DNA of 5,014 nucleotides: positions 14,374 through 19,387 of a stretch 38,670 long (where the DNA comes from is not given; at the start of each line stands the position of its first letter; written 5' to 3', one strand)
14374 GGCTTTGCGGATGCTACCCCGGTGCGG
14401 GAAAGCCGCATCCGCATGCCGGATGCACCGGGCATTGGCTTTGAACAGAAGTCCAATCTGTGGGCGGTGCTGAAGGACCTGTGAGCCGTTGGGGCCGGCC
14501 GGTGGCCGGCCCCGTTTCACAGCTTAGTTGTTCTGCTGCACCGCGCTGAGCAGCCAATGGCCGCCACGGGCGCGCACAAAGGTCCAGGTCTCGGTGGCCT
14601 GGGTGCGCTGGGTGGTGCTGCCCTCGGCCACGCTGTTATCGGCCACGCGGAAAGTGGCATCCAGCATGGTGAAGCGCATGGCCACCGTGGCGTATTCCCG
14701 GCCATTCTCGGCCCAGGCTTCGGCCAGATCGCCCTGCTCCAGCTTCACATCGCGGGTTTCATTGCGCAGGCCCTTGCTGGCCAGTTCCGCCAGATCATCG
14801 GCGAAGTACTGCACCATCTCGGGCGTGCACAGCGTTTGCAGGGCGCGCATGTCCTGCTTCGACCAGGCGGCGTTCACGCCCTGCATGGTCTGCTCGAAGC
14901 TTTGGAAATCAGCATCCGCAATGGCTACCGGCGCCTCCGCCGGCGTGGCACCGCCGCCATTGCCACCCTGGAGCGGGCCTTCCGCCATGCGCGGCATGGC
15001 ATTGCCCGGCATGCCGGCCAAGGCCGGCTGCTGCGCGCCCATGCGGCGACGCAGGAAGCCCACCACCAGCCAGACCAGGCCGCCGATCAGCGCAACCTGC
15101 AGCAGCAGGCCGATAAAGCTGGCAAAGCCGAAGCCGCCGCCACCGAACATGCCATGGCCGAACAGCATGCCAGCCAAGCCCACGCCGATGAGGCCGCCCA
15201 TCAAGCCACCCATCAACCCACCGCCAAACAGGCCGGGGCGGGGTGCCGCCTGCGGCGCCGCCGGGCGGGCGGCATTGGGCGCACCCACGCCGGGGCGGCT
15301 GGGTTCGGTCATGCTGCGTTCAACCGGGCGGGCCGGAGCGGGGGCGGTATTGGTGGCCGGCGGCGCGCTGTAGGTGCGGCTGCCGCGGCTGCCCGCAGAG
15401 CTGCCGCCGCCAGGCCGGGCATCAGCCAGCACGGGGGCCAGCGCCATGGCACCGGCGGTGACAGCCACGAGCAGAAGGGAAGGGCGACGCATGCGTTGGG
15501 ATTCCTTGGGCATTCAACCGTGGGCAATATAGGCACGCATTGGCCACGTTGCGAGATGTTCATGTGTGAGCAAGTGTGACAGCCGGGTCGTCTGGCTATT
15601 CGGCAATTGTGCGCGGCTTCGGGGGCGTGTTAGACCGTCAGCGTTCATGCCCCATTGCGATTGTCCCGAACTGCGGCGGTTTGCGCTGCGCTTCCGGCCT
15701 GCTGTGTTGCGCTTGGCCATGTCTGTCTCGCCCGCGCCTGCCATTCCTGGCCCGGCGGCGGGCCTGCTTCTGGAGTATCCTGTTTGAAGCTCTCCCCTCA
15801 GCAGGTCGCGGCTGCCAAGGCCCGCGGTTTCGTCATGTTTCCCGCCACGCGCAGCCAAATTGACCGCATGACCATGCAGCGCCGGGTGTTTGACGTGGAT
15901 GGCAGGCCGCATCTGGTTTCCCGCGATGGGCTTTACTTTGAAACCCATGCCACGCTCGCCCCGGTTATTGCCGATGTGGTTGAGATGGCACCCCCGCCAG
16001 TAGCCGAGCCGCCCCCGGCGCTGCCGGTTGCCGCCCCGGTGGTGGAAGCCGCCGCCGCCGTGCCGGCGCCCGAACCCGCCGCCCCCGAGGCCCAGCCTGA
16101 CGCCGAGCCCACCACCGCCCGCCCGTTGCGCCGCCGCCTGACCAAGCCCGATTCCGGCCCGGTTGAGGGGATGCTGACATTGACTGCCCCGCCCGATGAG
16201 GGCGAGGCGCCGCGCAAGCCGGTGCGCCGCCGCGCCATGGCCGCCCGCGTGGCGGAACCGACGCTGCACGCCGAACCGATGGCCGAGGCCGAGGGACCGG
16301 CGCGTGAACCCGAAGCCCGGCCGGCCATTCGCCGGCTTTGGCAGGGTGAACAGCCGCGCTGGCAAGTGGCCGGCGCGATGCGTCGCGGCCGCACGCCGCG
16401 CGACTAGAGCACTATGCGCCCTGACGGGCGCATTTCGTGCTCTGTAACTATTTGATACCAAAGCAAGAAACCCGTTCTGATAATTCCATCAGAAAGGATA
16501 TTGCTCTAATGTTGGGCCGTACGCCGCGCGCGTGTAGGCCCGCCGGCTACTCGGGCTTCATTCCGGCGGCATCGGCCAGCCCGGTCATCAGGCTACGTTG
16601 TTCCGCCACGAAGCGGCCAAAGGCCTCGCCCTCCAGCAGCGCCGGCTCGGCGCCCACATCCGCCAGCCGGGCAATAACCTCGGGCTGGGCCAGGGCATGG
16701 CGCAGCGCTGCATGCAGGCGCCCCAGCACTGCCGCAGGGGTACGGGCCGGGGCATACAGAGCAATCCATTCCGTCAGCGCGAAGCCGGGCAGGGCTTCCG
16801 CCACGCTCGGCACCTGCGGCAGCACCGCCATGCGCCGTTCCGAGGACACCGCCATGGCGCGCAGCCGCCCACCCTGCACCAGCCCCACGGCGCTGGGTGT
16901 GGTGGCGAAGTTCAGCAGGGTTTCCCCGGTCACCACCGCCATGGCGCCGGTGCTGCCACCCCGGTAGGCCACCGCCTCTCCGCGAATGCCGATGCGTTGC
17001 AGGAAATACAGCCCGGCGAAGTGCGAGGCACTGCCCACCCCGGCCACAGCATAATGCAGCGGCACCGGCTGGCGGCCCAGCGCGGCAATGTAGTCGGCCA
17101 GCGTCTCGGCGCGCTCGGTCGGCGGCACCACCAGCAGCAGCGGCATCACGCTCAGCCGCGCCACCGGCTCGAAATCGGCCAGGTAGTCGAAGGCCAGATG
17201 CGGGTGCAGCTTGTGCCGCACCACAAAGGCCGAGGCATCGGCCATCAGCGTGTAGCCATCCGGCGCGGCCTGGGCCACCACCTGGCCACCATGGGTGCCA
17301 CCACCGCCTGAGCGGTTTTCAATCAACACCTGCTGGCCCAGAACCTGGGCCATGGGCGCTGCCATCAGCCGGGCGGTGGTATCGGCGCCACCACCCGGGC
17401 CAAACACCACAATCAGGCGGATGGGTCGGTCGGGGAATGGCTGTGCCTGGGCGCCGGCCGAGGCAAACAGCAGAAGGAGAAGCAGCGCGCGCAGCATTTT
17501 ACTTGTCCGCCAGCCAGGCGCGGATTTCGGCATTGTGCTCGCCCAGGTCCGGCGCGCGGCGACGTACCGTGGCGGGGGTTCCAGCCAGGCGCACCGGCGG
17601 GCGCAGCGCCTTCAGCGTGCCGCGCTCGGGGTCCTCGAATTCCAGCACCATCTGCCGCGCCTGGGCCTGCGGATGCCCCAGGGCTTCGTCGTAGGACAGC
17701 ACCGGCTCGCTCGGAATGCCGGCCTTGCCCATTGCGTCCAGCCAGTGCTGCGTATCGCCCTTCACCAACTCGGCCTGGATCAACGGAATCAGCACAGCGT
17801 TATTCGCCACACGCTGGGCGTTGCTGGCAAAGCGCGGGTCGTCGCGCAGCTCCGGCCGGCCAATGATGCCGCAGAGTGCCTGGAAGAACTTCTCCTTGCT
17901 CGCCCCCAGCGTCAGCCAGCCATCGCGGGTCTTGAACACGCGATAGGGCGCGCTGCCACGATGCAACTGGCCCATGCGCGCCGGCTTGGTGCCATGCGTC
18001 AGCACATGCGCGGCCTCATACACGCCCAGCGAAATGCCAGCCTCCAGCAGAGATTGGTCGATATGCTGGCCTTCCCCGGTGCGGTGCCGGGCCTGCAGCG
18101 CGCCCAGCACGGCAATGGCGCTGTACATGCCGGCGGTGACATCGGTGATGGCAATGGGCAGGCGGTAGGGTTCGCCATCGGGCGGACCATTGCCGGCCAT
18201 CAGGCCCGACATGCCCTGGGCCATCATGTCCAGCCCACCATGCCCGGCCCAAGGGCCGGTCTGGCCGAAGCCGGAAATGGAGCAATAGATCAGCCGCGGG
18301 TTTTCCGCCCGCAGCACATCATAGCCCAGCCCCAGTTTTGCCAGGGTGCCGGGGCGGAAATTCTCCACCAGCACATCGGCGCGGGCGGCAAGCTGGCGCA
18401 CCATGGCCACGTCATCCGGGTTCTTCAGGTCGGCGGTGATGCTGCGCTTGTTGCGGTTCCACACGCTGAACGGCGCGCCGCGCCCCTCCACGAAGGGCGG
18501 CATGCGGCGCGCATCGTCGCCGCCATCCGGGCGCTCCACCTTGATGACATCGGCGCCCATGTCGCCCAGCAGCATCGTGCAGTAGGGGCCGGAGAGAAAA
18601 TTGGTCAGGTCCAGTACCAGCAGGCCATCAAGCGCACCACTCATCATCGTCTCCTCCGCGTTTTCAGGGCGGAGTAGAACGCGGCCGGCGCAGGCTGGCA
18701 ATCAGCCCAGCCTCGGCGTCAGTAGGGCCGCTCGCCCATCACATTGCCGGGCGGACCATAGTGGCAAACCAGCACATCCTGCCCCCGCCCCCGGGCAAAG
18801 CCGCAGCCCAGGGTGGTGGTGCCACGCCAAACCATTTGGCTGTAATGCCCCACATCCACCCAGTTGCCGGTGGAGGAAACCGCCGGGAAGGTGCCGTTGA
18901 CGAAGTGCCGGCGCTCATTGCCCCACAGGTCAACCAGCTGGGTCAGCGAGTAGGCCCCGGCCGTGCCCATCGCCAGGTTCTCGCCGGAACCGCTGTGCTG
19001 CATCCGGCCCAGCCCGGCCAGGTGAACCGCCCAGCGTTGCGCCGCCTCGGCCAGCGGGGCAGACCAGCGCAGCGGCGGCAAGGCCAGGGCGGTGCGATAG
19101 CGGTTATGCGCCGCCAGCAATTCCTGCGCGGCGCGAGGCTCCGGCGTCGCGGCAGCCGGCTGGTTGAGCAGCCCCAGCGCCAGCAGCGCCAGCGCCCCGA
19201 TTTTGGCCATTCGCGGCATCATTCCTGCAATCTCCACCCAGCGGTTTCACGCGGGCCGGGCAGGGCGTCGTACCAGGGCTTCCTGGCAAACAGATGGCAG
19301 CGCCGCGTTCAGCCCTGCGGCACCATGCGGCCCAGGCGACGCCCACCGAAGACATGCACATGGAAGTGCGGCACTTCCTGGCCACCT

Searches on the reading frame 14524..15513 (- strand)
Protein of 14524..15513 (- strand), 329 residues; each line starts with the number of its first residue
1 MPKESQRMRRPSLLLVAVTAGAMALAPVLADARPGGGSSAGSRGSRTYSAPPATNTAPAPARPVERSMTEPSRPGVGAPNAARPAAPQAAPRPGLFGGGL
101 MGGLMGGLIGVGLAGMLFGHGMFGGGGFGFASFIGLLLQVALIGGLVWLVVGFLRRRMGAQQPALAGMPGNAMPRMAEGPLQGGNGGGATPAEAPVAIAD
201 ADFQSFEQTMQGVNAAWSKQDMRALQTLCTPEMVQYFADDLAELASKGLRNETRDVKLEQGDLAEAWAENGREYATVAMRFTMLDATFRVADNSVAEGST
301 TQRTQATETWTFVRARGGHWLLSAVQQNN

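Call 47: search_protein_families(library=pfam, proteins=[window:14524-15513:-], max_evalue=0.01)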
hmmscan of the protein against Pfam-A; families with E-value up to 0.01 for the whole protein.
window:14524-15513:- (329 aa): 1 family
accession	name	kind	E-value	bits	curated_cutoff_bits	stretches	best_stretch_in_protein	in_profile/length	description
PF04280.21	Tim44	-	6.7e-26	91.6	29.6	1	202-327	19-147/147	Tim44-like domain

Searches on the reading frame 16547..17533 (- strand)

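Call 47: search_protein_families(library=pfam, proteins=[window:16547-17533:-], max_evalue=0.01)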
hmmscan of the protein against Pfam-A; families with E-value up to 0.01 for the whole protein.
window:16547-17533:- (328 aa): 1 family
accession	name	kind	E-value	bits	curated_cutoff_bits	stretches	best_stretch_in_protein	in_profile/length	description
PF03401.19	TctC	-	1.2e-57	196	27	1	54-314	2-263/274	Tripartite tricarboxylate transporter family receptor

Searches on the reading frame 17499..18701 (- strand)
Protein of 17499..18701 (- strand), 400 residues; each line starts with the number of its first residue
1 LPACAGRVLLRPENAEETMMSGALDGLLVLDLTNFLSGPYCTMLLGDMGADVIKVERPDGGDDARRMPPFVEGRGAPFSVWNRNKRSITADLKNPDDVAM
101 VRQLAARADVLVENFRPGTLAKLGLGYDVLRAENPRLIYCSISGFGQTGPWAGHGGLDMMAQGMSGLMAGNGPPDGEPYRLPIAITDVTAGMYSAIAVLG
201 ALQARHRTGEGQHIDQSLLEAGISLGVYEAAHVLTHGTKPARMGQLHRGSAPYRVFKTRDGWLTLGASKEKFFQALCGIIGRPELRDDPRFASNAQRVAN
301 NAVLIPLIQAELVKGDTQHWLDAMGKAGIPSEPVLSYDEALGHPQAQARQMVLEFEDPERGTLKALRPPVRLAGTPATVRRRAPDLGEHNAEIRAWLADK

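Call 58: search_protein_families(library=pfam, proteins=[window:17499-18701:-], max_evalue=0.001)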
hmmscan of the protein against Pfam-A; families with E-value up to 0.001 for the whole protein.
window:17499-18701:- (400 aa): 1 family
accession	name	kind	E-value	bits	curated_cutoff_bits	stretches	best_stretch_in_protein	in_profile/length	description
PF02515.22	CoA_transf_3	-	2.8e-131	438.4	23.3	1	24-390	1-366/366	CoA-transferase family III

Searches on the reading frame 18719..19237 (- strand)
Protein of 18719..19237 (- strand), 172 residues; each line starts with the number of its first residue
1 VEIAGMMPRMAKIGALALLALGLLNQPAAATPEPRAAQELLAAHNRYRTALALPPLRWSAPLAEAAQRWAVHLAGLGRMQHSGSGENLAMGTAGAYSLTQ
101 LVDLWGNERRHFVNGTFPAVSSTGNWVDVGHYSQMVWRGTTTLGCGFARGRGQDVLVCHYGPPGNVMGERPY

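Call 58: search_protein_families(library=pfam, proteins=[window:18719-19237:-], max_evalue=0.001)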
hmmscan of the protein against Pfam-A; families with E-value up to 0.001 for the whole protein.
window:18719-19237:- (172 aa): 1 family
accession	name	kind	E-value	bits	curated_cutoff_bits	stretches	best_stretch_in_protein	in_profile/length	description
PF00188.32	CAP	-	1.8e-20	74.4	21.1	1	41-160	1-117/117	Cysteine-rich secretory protein family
